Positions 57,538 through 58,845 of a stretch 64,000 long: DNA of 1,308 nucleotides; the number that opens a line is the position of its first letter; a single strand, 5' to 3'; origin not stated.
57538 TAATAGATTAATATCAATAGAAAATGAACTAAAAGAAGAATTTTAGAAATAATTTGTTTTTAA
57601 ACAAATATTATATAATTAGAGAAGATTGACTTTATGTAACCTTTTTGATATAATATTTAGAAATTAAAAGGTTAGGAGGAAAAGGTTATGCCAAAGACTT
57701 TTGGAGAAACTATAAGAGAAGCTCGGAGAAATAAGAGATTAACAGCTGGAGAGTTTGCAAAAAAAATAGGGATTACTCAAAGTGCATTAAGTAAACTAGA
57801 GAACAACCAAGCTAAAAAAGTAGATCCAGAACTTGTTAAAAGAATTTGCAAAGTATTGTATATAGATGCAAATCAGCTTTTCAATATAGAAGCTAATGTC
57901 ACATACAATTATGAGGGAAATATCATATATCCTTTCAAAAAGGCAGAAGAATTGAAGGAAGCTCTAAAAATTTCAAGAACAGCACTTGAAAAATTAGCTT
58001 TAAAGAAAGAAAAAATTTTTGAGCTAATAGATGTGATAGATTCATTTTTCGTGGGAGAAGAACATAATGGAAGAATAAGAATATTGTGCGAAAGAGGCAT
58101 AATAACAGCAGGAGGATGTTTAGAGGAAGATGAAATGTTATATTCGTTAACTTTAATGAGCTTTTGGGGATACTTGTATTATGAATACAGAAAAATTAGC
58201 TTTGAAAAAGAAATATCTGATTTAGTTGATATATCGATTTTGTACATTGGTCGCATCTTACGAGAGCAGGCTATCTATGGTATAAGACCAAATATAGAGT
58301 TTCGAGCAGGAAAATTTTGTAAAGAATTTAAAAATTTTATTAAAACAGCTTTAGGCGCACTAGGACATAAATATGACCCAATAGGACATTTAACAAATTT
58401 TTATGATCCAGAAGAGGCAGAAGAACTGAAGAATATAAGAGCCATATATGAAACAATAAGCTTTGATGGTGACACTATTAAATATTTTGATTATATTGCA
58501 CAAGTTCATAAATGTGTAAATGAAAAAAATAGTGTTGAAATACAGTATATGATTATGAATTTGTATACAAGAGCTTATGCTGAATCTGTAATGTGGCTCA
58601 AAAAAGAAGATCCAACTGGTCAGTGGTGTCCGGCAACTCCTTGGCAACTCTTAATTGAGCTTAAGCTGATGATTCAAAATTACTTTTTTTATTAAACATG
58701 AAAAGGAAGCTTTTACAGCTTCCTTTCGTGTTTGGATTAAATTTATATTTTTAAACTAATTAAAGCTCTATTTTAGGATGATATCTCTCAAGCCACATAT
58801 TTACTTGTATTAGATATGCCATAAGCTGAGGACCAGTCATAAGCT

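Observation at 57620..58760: XRE-family regulator island sharing the -35 / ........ / -10 promoter architecture with the two small cassettes: candidate dispersed mini-regulon of foreign genes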

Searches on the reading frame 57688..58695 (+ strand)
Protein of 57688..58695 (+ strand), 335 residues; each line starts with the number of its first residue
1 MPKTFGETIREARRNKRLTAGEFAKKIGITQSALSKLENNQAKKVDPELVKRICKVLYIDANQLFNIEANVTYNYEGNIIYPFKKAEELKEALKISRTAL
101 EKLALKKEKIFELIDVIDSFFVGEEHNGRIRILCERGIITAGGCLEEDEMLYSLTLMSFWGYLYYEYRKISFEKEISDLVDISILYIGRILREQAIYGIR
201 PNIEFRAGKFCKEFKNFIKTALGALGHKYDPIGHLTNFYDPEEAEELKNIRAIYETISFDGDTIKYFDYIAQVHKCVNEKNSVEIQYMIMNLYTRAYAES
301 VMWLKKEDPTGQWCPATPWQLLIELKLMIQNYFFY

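Call 12: search_protein_families(library=pfam, proteins=[window:57688-58695:+], max_evalue=1)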
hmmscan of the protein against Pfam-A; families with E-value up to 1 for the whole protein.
window:57688-58695:+ (335 aa): 11 families
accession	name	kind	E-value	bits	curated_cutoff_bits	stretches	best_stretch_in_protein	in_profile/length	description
PF01381.28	HTH_3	-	1.9e-10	41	23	1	9-57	1-48/55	Helix-turn-helix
PF13560.12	HTH_31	-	3.9e-09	37.1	27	1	5-58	2-55/64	Helix-turn-helix domain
PF12844.13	HTH_19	-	2.2e-08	34.3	30.2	1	6-66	1-60/64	Helix-turn-helix domain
PF13443.12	HTH_26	-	7.8e-08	32.9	22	1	9-68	2-61/63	Cro/C1-type HTH DNA-binding domain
PF13413.12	HTH_25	-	0.0013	18.9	24.6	1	9-63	2-61/62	Helix-turn-helix domain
PF13744.12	HTH_37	-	0.0034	17.6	27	1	7-43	21-57/80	Helix-turn-helix domain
PF08279.18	HTH_11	-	0.031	14.6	25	0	14-34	11-32/55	HTH domain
PF22495.2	HTH_92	-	0.036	13.8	27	1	10-39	1-30/45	RsaL-like HTH domain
PF09593.15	Pathogen_betaC1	-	0.042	14.2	25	1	56-117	30-93/117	Beta-satellite pathogenicity beta C1 protein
PF20432.4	Xre-like-HTH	-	0.061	14.1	25.8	0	16-53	22-58/63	Antitoxin Xre-like helix-turn-helix domain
PF12802.13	MarR_2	-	0.22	12.1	27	0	14-37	16-40/61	MarR family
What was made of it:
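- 57688..58695 (+): CDS of a 335-aa XRE-family protein. It has an N-terminal Cro/C1 HTH (aa 5-66), a disordered linker (aa 68-82) and a C-terminal α/β domain (aa 84-335). Pfam HTH_3, E = 1.9e-10, aa 9-57 (call 12).
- On XRE / Cro-C1 HTH (Pfam PF01381 HTH_3): 41 bits against a cut-off of 23, E = 1.9e-10, aa 9-57 (call 12).
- HTH_3 at aa 9-57, E = 1.9e-10 (call 12).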

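Call 13: search_protein_families(library=ncbifam, proteins=[window:57688-58695:+], max_evalue=1)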
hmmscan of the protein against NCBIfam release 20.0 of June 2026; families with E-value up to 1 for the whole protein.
window:57688-58695:+ (335 aa): 15 families
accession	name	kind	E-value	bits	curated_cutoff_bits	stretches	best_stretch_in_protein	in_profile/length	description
NF041575.1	antitoxPezA_Strep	equivalog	1e-07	32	290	1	5-58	2-54/158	type II toxin-antitoxin system antitoxin PezA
NF041951.1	phage_RstR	subfamily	2.8e-06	27.6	80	1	4-106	2-102/108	RstR family transcriptional repressor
TIGR00270.2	TIGR00270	equivalog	3.8e-06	26.8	110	1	5-60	76-130/159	multiprotein bridging factor aMBF1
NF007271.0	PRK09726.1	equivalog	2.5e-05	24.2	79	1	2-43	10-51/88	type II toxin-antitoxin system antitoxin HipB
NF047948.1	male_kill_WMK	equivalog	4.2e-05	23.1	300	1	4-111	162-270/300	WO male-killing family protein Wmk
TIGR03070.1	couple_hipB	subfamily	8.3e-05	22.5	71.65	1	4-55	2-52/58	type II toxin-antitoxin system Y4mF family antitoxin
NF046032.1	TransRegSlrRBacil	equivalog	0.00024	21.2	250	1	6-71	3-68/149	HTH-type transcriptional regulator SlrR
TIGR03830.1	CxxCG_CxxCG_HTH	subfamily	0.00029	20.6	61.8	1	6-44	67-105/127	type II TA system antitoxin MqsA family protein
NF041534.1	rodZ_Strepcoccus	equivalog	0.00071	18.9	375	1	3-46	4-47/275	cytoskeleton protein RodZ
TIGR02607.1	antidote_HigA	equivalog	0.0012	18.7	47.7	1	6-67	8-69/81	HigA family addiction module antitoxin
NF008853.0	PRK11891.1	equivalog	0.0069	15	560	1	8-103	8-105/430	aspartate carbamoyltransferase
NF007257.0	PRK09706.1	subfamily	0.0082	16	101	1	3-49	4-50/135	transcriptional repressor DicA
NF003162.0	PRK04140.1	equivalog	0.038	13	263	1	6-57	128-178/317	transcriptional regulator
NF007408.0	PRK09943.1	equivalog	0.051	13.1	211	1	5-65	8-67/185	HTH-type transcriptional regulator PuuR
NF006015.0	PRK08154.1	subfamily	0.18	10.9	204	1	4-69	30-94/314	anaerobic benzoate catabolism transcriptional regulator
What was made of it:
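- On SinR/SlrR: NCBIfam SlrR scores 21 bits against a cut-off of 250, on the HTH only (call 13).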

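Call 14: find_homologous_proteins(query=window:57688-58695:+)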
Query window:57688-58695:+ (335 aa): 46 proteins with E <= 0.001 among 3146 candidates.
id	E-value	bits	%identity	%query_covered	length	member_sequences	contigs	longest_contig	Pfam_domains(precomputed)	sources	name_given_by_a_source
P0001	3.1e-220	748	99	100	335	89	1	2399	PF12844.14,PF01381.29,PF13560.13,PF13443.13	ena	-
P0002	1.2e-197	674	90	100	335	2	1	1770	PF12844.14,PF01381.29,PF13560.13,PF13443.13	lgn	-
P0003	3.0e-188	643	85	100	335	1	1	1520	PF12844.14,PF13413.13,PF01381.29,PF13560.13,PF13443.13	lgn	-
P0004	7.0e-168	576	76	100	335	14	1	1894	PF12844.14,PF13413.13,PF01381.29,PF13560.13,PF13443.13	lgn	-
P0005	5.0e-99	350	52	100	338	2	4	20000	PF12844.14,PF01381.29,PF13560.13,PF13443.13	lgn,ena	-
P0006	2.0e-98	348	51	100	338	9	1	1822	PF12844.14,PF01381.29,PF13560.13,PF13443.13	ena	-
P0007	2.6e-95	337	51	100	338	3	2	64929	PF12844.14,PF01381.29,PF13443.13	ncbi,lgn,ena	-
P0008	1.2e-94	335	49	100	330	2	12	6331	PF12844.14,PF01381.29,PF13560.13,PF13443.13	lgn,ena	-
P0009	2.3e-94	334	48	99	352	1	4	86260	PF12844.14,PF01381.29,PF13443.13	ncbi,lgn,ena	-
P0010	3.4e-93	331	49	100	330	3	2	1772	PF12844.14,PF01381.29,PF13560.13,PF13443.13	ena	-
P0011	1.0e-92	329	46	100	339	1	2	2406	PF12844.14,PF01381.29,PF13560.13,PF13443.13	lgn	-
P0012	1.7e-92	328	48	100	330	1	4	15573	PF12844.14,PF01381.29,PF13560.13,PF13443.13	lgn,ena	-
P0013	2.4e-92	328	49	100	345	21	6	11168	PF12844.14,PF01381.29,PF13560.13,PF13443.13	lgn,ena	-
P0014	8.4e-91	323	48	100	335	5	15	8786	PF12844.14,PF01381.29,PF13560.13,PF13443.13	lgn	-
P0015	3.3e-89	317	48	100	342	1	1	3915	PF12844.14,PF01381.29,PF13443.13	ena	-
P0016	4.1e-89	317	47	100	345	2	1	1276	PF12844.14,PF01381.29,PF13443.13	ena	-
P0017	5.2e-89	317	46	100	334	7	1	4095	PF12844.14,PF01381.29,PF13560.13,PF13443.13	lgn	-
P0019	2.5e-81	291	46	100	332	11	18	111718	PF12844.14,PF01381.29,PF13443.13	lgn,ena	-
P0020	1.2e-74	270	40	100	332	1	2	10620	PF12844.14,PF01381.29,PF13560.13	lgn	-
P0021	1.5e-74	269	40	100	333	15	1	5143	PF12844.14,PF01381.29,PF13560.13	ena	-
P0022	2.0e-74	269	40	100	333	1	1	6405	PF12844.14,PF01381.29,PF13560.13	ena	-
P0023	2.3e-74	269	40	100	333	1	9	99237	PF12844.14,PF01381.29,PF13560.13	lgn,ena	-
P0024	7.1e-74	267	40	100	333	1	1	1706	PF12844.14,PF01381.29,PF13560.13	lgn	-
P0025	9.3e-74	267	40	100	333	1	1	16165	PF12844.14,PF01381.29,PF13560.13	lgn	-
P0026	9.5e-74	267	41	100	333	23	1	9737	PF12844.14,PF01381.29,PF13443.13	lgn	-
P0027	1.1e-73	266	40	100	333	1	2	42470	PF12844.14,PF01381.29,PF13560.13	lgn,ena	-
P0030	1.5e-70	256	45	100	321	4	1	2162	PF12844.14,PF01381.29,PF13560.13,PF13443.13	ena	-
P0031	8.4e-70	254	49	75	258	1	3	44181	-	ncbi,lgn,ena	-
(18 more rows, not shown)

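Call 15: find_encoding_contigs(protein=P0007, flank=6000, max_places=2)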
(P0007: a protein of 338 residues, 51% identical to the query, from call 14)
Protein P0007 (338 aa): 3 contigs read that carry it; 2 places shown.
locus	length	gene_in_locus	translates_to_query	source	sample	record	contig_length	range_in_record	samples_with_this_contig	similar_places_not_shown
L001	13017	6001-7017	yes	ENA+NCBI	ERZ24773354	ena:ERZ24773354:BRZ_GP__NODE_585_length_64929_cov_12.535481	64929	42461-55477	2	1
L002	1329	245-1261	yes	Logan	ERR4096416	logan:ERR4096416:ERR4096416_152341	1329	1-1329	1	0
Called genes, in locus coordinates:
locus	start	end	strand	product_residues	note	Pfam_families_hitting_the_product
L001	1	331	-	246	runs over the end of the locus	PF04294:VanW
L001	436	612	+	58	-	-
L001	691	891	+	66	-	PF01197:Ribosomal_L31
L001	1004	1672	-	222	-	-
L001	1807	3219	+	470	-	PF00919:UPF0004, PF04055:Radical_SAM, PF01938:TRAM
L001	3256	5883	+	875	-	PF01624:MutS_I, PF05188:MutS_II, PF05192:MutS_III, PF05190:MutS_IV, PF00488:MutS_V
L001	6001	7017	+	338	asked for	PF01381:HTH_3, PF12844:HTH_19, PF13443:HTH_26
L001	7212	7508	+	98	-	-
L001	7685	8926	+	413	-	PF10091:Glycoamylase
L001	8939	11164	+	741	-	PF00933:Glyco_hydro_3, PF01915:Glyco_hydro_3_C, PF14310:Fn3-like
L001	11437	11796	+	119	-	PF03733:YccF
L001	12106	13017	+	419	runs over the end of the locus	PF00817:IMS, PF11799:IMS_C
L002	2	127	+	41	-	?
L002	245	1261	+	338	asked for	PF01381:HTH_3, PF12844:HTH_19, PF13443:HTH_26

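Call 16: find_encoding_contigs(protein=P0009, flank=6000, max_places=2)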
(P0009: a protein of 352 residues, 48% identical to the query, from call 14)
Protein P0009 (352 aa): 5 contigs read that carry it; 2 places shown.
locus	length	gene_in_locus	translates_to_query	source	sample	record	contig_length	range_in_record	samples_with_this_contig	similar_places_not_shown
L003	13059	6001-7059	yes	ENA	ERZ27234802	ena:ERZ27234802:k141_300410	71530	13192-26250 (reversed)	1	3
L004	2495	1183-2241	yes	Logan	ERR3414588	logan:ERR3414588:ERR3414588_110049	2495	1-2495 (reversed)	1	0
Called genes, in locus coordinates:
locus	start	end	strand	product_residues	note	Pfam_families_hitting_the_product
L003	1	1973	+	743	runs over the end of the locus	PF05188:MutS_II, PF05192:MutS_III, PF05190:MutS_IV, PF00488:MutS_V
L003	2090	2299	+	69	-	-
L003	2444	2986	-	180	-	PF08876:DUF1836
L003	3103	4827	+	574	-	PF00501:AMP-binding, PF23562:AMP-binding_C_3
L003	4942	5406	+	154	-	PF00583:Acetyltransf_1, PF13673:Acetyltransf_10, PF13508:Acetyltransf_7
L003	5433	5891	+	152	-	PF02870:Methyltransf_1N (weak), PF01035:DNA_binding_1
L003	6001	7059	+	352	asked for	PF01381:HTH_3, PF12844:HTH_19, PF13443:HTH_26 (faint)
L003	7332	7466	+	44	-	-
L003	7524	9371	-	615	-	PF13522:GATase_6, PF13537:GATase_7, PF12481:DUF3700 (weak), PF00733:Asn_synthase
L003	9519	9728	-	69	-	-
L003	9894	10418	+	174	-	PF25087:GMPPB_C (faint), PF00132:Hexapep, PF14602:Hexapep_2 (weak)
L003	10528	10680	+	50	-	-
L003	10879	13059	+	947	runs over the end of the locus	PF00005:ABC_tran (faint), PF02463:SMC_N (faint), PF03193:RsgA_GTPase (faint), PF13191:AAA_16 (faint), PF13304:AAA_21 (faint), PF13555:AAA_29 (faint), PF17760:UvrA_inter, PF17755:UvrA_DNA-bind, +1 more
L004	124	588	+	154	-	PF00583:Acetyltransf_1, PF13673:Acetyltransf_10, PF13508:Acetyltransf_7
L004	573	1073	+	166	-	PF02870:Methyltransf_1N (weak), PF01035:DNA_binding_1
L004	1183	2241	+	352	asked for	PF01381:HTH_3, PF12844:HTH_19, PF13443:HTH_26 (faint)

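Call 17: find_encoding_contigs(protein=P0019, flank=6000, max_places=3)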
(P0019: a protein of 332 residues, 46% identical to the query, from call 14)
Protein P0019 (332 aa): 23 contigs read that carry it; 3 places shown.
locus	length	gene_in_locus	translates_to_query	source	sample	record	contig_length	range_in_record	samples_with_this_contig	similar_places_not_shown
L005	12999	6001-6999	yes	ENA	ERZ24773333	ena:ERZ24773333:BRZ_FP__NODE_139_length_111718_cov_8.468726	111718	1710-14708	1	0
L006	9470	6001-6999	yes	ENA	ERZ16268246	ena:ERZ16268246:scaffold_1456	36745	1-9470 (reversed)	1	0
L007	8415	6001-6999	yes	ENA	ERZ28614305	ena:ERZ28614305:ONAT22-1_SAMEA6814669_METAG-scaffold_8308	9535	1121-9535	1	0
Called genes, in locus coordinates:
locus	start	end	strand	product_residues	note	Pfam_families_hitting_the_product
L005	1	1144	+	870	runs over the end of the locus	PF01624:MutS_I, PF05188:MutS_II, PF05192:MutS_III, PF05190:MutS_IV, PF00488:MutS_V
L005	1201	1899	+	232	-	PF00899:ThiF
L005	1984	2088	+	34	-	-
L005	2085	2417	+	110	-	PF00293:NUDIX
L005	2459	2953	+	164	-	PF03061:4HBT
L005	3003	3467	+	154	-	PF04073:tRNA_edit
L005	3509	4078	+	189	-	PF01725:Ham1p_like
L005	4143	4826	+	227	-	PF13419:HAD_2 (weak), PF00702:Hydrolase (weak)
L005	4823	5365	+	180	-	PF02525:Flavodoxin_2 (weak), PF03358:FMN_red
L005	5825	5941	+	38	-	-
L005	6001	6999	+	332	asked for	PF01381:HTH_3, PF12844:HTH_19, PF13443:HTH_26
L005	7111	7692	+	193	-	-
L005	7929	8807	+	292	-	PF02498:Bro-N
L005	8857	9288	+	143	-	PF00293:NUDIX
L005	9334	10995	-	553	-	PF13522:GATase_6, PF13537:GATase_7, PF12481:DUF3700 (weak), PF00733:Asn_synthase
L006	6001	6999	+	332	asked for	PF01381:HTH_3, PF12844:HTH_19, PF13443:HTH_26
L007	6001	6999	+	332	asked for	PF01381:HTH_3, PF12844:HTH_19, PF13443:HTH_26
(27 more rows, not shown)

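Call 28: find_related_loci(query=A1, collection=genome_contigs, flank=4000)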
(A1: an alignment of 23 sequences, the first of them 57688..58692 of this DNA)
Query A1 (335 aa) in genome_contigs; peptide patterns used: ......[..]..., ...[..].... (x = any residue, [..] = any of these).
120 stretches matched a pattern; 10 encode a relative of the query (tblastn E <= 1e-3); 10 distinct loci.
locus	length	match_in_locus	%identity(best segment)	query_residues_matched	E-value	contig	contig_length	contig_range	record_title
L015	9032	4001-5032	48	1-333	2e-104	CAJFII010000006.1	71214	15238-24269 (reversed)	uncultured Clostridia bacterium isolate Chicken_18_mag_112 genome assembly, contig: MAGpy_11413_18_idba_bin_112_fascaffo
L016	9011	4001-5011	51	1-335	4e-103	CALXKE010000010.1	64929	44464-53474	MAG: uncultured Clostridia bacterium isolate BRZ_GP__bin29 genome assembly, contig: BRZ_GP__NODE_585_length_64929_cov_12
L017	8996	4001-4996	42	1-335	2e-83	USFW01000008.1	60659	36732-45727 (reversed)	uncultured Clostridium sp. isolate UMGS1673 genome assembly, contig: NODE_400_length_60659_cov_6.335671, whole genome sh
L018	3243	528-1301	48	84-334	2e-75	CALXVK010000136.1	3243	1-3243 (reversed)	MAG: uncultured Clostridia bacterium isolate BRZ_MR__bin87 genome assembly, contig: BRZ_MR__NODE_33083_length_3243_cov_2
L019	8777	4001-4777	51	84-335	3e-73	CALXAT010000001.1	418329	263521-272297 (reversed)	MAG: uncultured Clostridia bacterium isolate BRZ_HF__bin22 genome assembly, contig: BRZ_HF__NODE_8_length_418329_cov_36.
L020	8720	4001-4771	49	84-334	3e-72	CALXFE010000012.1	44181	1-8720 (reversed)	MAG: uncultured Clostridia bacterium isolate BRZ_ID__bin55 genome assembly, contig: BRZ_ID__NODE_1283_length_44181_cov_2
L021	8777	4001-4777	47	84-335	6e-72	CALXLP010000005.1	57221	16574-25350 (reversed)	MAG: uncultured Clostridia bacterium isolate BRZ_SP__bin58 genome assembly, contig: BRZ_SP__NODE_672_length_57221_cov_19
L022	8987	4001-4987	49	1-335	7e-101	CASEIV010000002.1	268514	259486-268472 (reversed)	uncultured Eubacteriales bacterium isolate O76_L3_328328_idba_bin.45 genome assembly, contig: O76_L3_328328_idba_bin.45.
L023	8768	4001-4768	41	84-335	8e-62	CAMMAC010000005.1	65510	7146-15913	MAG: uncultured Clostridiaceae bacterium isolate ERR4304450_bin.52_MetaWRAP_v1.1_MAG genome assembly, contig: NODE_537_l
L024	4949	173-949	49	84-335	6e-75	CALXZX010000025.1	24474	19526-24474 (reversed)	MAG: uncultured Clostridia bacterium isolate BRZ_PC__bin97 genome assembly, contig: BRZ_PC__NODE_3009_length_24474_cov_1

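Call 33: predict_structure(alignment_id=A1)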
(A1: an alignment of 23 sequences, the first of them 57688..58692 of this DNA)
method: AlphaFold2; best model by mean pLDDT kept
length: 335 residues; sequences in the alignment: 23
mean_pLDDT: 84.2   pTM: 0.71
mean pLDDT of the five models: 84.2, 83.6, 83.5, 82.1, 80.3
residues with pLDDT >= 90: 184; 70-90: 105; 50-70: 19; < 50: 27
segments of 3 or more residues with pLDDT < 50: 68-82, 233-236, 308-314
pLDDT, mean of each block of 10 residues (from residue 1): 82 90 93 92 81 82 63 31 75 94 93 95 83 86 89 95 94 88 93 92 86 96 74 52 81 95 94 91 95 95 67 63 94 84
secondary structure, 60 per line:
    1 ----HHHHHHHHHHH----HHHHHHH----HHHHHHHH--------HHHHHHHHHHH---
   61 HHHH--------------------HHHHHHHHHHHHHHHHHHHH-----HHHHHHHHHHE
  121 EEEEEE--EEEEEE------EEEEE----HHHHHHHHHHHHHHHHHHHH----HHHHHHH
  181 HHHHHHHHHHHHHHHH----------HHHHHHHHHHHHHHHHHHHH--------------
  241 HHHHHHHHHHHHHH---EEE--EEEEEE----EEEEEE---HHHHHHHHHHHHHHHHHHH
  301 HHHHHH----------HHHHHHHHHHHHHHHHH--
elements in order: H5-15 H20-26 H31-38 H47-57 H61-64 H85-104 H110-119 E120-126 E129-134 E141-145 H150-169 H174-196 H207-226 H241-254 E258-260 E263-268 E273-278 H282-306 H317-333
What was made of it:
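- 57688..58695 (+): AF2 model with pLDDT 84 (call 33).
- On XRE / Cro-C1 HTH (Pfam PF01381 HTH_3): The AF2 model has helices at aa 5-15, 20-26, 31-38, 47-57 and 61-64 (call 33).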

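Call 35: find_related_loci(query=A1, collection=metagenome_contigs, flank=3000)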
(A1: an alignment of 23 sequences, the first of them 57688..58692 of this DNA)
Query A1 (335 aa) in metagenome_contigs; peptide patterns used: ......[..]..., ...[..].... (x = any residue, [..] = any of these).
232 stretches matched a pattern; 3 encode a relative of the query (tblastn E <= 1e-3); 3 distinct loci.
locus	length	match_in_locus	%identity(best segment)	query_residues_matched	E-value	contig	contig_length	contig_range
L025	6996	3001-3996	40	1-335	1e-80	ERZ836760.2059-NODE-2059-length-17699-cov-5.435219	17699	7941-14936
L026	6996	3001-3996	40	1-335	1e-79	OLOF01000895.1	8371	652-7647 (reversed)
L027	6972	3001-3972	38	1-334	3e-66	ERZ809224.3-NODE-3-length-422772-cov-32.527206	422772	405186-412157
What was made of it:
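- Tried and rejected: The metagenome scan added only 3 loci (call 35).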

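Call 36: find_encoding_contigs(protein=P0004, flank=3000, max_places=2)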
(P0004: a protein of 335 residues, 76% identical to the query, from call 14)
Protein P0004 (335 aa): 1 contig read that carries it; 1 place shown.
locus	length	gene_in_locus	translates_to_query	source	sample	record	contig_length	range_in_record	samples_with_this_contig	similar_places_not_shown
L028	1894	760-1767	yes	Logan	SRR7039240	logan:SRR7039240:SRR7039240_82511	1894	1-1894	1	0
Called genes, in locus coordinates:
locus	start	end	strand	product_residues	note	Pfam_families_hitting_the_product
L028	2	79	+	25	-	?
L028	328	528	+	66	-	-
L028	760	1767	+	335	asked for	PF01381:HTH_3, PF12844:HTH_19, PF13413:HTH_25 (weak), PF13443:HTH_26, PF13560:HTH_31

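Call 37: find_encoding_contigs(protein=P0005, flank=6000, max_places=2)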
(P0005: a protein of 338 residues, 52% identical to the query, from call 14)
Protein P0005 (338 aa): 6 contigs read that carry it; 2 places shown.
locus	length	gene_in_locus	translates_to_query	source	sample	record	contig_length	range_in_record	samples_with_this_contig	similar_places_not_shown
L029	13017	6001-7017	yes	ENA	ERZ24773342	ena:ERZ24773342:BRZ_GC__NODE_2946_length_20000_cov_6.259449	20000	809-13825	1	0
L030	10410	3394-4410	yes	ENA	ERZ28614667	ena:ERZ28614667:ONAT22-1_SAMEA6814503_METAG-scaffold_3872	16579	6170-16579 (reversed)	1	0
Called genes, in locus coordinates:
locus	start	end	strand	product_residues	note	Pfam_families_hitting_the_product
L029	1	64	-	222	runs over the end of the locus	-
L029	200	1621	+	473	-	PF00919:UPF0004, PF04055:Radical_SAM, PF01938:TRAM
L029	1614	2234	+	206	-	-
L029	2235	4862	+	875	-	PF01624:MutS_I, PF05188:MutS_II, PF05192:MutS_III, PF05190:MutS_IV, PF00488:MutS_V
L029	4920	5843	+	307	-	PF20990:DUF2207_C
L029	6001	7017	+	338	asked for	PF01381:HTH_3, PF12844:HTH_19 (weak), PF13443:HTH_26, PF13560:HTH_31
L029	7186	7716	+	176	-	PF02525:Flavodoxin_2 (weak), PF03358:FMN_red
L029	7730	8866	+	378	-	PF02670:DXP_reductoisom, PF08436:DXP_redisom_C, PF13288:DXPR_C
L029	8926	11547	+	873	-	PF01935:DUF87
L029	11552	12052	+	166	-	-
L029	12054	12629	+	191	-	-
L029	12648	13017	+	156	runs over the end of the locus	-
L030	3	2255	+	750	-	?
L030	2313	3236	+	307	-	PF20990:DUF2207_C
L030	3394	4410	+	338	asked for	PF01381:HTH_3, PF12844:HTH_19 (weak), PF13443:HTH_26, PF13560:HTH_31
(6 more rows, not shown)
